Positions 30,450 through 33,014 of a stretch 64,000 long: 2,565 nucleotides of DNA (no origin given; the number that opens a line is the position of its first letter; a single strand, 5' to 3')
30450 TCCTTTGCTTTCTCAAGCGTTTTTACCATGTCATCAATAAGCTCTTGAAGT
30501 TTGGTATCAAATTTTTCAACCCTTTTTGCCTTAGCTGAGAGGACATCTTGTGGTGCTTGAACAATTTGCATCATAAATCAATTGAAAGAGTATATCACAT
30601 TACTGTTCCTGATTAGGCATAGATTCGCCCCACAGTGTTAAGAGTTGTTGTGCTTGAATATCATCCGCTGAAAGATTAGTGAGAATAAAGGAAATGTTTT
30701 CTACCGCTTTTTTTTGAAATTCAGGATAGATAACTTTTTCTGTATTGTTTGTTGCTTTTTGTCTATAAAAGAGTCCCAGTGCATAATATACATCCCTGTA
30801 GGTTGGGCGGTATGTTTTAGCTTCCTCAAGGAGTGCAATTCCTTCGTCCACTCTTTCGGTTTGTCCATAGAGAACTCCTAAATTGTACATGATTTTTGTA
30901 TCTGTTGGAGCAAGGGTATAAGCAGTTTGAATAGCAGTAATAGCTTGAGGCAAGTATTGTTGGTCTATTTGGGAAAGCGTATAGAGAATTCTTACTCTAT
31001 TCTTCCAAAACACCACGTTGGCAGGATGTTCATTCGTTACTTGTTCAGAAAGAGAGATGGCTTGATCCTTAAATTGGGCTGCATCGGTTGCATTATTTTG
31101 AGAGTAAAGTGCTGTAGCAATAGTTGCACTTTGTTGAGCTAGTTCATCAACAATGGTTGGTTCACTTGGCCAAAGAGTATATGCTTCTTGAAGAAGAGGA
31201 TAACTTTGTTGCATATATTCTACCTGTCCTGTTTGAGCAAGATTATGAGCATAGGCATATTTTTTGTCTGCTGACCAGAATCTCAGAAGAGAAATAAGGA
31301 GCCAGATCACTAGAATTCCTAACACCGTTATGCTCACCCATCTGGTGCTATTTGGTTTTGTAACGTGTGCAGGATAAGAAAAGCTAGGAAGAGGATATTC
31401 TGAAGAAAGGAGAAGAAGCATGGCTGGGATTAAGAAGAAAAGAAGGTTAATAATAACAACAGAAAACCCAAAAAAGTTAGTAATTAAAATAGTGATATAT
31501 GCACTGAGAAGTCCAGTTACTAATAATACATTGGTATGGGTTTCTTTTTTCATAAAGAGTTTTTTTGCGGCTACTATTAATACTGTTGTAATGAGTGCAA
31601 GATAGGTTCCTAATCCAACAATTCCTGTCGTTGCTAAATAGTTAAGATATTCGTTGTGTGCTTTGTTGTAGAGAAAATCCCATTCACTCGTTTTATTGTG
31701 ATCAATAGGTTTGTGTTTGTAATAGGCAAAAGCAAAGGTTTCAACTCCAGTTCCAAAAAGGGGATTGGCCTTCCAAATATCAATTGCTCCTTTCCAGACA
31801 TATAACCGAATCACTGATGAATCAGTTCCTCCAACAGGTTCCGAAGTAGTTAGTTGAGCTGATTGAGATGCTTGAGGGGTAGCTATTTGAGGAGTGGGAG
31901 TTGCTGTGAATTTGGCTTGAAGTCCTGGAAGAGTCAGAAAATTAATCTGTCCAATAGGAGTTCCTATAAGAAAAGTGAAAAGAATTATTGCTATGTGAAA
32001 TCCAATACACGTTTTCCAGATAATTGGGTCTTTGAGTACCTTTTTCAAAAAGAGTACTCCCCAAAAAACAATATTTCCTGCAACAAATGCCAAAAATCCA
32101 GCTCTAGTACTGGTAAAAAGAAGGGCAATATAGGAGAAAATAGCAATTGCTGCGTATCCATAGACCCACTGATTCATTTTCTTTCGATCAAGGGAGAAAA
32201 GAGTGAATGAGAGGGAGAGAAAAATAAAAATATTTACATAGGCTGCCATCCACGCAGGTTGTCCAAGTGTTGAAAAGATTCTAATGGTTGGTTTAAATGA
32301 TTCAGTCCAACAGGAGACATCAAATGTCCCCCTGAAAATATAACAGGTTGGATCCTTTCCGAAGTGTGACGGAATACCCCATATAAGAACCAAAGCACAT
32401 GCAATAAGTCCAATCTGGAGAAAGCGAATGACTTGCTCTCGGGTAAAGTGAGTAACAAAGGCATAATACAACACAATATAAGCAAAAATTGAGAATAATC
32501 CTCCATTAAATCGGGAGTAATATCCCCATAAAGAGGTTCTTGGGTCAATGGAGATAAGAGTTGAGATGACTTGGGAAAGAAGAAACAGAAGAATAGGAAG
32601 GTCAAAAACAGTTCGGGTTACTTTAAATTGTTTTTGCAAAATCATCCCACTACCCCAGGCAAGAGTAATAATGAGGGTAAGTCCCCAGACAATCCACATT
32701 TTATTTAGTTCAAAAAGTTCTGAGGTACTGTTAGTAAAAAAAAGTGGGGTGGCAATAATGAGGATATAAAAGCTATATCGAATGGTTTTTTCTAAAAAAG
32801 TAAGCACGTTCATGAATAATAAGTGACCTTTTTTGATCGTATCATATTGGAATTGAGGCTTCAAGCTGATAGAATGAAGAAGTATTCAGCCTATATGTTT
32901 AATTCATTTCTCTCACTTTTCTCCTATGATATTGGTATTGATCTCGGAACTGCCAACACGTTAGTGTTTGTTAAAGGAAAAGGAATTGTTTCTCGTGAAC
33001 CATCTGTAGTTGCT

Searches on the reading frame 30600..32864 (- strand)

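Call 77: search_protein_families(library=pfam, proteins=[window:30600-32864:-], max_evalue=0.00001)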
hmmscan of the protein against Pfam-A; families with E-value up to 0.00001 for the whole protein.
window:30600-32864:- (754 aa): 1 family
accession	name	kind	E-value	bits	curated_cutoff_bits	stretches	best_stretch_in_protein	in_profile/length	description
PF04932.20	Wzy_C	-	8.7e-20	71.5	31.7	1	240-421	2-148/149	O-Antigen ligase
